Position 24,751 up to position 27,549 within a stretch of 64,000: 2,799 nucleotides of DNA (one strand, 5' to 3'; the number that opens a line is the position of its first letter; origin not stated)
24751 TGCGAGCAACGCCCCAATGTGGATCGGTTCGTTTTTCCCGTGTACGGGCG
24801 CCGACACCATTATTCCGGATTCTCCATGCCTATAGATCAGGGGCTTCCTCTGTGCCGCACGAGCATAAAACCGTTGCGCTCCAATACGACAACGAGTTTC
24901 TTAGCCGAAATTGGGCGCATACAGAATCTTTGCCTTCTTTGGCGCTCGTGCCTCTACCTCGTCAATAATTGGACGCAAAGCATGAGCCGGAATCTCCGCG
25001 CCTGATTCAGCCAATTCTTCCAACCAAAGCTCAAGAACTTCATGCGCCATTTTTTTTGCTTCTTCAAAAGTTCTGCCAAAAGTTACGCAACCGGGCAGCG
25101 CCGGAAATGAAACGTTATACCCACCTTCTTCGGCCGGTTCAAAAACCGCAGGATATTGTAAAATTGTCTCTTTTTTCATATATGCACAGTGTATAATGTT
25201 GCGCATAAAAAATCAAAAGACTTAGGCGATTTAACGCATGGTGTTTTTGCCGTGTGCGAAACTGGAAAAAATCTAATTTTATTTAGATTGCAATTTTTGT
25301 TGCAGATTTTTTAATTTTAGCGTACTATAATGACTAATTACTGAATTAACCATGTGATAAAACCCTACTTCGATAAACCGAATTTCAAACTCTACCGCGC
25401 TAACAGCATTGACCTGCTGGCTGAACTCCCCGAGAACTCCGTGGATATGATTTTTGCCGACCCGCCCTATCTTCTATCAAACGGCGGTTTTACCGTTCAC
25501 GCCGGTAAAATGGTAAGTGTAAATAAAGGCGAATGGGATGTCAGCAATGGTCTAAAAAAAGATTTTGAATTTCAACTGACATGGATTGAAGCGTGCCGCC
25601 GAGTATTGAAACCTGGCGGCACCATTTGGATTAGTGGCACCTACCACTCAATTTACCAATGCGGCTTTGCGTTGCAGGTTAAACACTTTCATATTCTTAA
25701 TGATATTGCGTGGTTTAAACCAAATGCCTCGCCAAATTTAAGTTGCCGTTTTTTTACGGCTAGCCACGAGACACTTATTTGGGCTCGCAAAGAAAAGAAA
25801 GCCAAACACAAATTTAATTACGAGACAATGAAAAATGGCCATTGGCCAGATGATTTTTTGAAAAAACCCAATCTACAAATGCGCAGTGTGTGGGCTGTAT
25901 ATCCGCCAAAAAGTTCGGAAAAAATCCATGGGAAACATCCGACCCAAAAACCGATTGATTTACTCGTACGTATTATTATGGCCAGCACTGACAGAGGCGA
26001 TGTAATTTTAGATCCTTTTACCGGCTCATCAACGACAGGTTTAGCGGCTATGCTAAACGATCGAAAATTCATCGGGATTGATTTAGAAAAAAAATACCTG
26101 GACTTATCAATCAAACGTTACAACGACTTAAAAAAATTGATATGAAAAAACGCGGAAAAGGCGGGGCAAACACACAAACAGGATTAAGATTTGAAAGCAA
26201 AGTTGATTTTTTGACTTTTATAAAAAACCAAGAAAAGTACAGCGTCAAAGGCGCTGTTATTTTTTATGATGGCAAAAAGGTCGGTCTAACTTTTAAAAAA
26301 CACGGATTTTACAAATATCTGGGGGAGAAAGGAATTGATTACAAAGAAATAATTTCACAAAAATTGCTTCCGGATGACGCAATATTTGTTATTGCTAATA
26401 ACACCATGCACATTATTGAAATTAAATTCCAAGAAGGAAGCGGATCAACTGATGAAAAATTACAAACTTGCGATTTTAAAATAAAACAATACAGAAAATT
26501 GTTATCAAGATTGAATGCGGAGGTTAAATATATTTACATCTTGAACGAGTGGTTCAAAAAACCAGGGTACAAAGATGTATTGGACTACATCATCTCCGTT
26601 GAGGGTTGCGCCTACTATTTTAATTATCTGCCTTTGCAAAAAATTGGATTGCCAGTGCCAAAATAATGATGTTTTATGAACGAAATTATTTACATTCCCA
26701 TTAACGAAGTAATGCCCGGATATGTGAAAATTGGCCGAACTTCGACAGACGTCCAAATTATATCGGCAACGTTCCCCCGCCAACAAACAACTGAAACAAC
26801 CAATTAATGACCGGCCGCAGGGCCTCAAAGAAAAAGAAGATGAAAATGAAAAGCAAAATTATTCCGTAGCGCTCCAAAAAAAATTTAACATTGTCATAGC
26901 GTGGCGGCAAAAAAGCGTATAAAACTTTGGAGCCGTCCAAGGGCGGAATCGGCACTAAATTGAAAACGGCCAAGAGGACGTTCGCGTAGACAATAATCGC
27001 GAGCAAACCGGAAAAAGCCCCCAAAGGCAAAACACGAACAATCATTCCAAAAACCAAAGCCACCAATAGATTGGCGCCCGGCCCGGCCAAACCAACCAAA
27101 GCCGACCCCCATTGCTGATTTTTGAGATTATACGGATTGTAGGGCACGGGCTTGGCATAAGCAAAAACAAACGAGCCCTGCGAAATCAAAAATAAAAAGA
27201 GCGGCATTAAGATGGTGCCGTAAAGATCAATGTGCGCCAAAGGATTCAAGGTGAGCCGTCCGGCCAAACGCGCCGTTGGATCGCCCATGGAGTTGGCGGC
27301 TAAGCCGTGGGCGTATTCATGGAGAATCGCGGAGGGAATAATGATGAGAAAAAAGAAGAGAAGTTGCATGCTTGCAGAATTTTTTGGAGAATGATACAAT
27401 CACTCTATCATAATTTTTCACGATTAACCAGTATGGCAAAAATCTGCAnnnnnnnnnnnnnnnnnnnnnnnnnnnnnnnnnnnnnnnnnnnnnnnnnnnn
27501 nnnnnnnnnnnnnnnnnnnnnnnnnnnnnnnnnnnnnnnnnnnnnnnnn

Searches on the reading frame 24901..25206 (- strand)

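Call 3: search_protein_families(library=pfam, proteins=[window:24901-25206:-], max_evalue=0.01)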
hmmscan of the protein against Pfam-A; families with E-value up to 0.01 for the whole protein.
window:24901-25206:- (101 aa): 2 families
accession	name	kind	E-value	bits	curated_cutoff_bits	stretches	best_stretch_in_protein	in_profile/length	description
PF15919.11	HicB_lk_antitox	-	8.3e-14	52.2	27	1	18-75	1-58/123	HicB_like antitoxin of bacterial toxin-antitoxin system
PF21748.3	UPF0150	-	1.4e-06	28.5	27.3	1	20-73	10-64/64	UPF0150-like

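Call 74: search_protein_families(library=padloc, proteins=[window:24901-25206:-], max_evalue=0.01)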
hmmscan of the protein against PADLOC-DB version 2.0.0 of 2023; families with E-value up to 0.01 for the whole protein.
window:24901-25206:- (101 aa): 0 families

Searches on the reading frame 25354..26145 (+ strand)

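Call 3: search_protein_families(library=pfam, proteins=[window:25354-26145:+], max_evalue=0.01)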
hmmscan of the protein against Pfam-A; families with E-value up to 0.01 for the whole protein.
window:25354-26145:+ (263 aa): 3 families
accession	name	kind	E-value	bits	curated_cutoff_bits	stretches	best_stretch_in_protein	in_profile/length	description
PF01555.25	N6_N4_Mtase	-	6.6e-56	190.2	26.7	1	30-253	1-220/221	DNA methylase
PF01170.24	UPF0020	-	0.002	18.3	22.3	0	23-42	113-134/197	RMKL-like, methyltransferase domain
PF13847.12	Methyltransf_31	-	0.0024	18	27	0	213-255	2-47/145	Methyltransferase domain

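Call 74: search_protein_families(library=padloc, proteins=[window:25354-26145:+], max_evalue=0.01)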
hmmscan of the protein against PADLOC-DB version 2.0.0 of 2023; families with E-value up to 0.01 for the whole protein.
window:25354-26145:+ (263 aa): 73 families (the best 25 are shown)
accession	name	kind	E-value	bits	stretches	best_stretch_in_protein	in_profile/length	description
PDLC03371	MTase_II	-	1.6e-94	314.2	1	3-260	3-256/260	Type II methyltransferase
PDLC03216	MTase_II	-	1.5e-73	245.9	1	11-261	12-260/364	Type II methyltransferase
PDLC03738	oMTase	-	5.6e-70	233.9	1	14-262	24-271/376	orphan methyltransferase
PDLC03302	MTase_II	-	4e-54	182.4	1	12-256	6-260/626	Type II methyltransferase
PDLC03299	MTase_II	-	1.9e-40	137.2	1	3-257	7-258/296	Type II methyltransferase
PDLC03387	MTase_II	-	1.3e-32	111.1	1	103-257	131-276/289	Type II methyltransferase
PDLC03265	MTase_II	-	6e-30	102.8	2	175-259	250-331/333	Type II methyltransferase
PDLC03279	MTase_II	-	1e-27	94.7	1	12-257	358-585/587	Type II methyltransferase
PDLC03320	MTase_II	-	2.4e-26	90.6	1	9-260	31-278/289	Type II methyltransferase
PDLC03353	MTase_II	-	3.3e-26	90.4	1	2-256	1-250/260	Type II methyltransferase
PDLC03230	MTase_II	-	1.5e-25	88.3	1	11-253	36-279/360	Type II methyltransferase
PDLC03339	MTase_II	-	4e-25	86.4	2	144-257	160-272/399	Type II methyltransferase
PDLC03238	MTase_II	-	1e-23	82.1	1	3-246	116-355/428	Type II methyltransferase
PDLC03300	MTase_II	-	1.8e-21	74.5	1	15-258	16-278/302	Type II methyltransferase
PDLC03228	MTase_II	-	2.5e-20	71.3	2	194-255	143-204/227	Type II methyltransferase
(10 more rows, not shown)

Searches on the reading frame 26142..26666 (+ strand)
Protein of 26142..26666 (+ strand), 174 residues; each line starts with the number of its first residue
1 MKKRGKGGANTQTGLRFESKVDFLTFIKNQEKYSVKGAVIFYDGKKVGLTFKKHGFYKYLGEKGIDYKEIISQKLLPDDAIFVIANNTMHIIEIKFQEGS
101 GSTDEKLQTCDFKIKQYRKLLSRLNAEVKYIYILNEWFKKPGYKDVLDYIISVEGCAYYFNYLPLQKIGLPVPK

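Call 3: search_protein_families(library=pfam, proteins=[window:26142-26666:+], max_evalue=0.01)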
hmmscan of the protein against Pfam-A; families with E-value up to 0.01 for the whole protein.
window:26142-26666:+ (174 aa): 1 family
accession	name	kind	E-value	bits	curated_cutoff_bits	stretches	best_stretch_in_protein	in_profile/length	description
PF20472.4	PDDEXK_11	-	0.0033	17.6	23.7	1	68-107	42-81/145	PD-(D/E)XK nuclease superfamily domain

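Call 74: search_protein_families(library=padloc, proteins=[window:26142-26666:+], max_evalue=0.01)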
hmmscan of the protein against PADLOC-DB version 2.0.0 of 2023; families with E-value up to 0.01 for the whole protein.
window:26142-26666:+ (174 aa): 0 families

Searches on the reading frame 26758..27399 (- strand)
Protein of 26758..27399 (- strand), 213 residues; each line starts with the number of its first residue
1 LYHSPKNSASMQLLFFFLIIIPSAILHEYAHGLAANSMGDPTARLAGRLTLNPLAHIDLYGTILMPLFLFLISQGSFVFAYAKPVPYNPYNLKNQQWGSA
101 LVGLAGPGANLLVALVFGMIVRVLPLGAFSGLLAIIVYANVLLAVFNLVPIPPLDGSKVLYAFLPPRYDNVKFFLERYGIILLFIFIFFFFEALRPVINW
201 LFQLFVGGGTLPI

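Call 45: search_protein_families(library=pfam, proteins=[window:26758-27399:-], max_evalue=0.001)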
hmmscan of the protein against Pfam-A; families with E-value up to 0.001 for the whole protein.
window:26758-27399:- (213 aa): 1 family
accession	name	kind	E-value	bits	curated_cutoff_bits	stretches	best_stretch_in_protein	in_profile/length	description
PF02163.28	Peptidase_M50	-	3.2e-15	56.5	27.2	2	129-185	159-220/221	Peptidase family M50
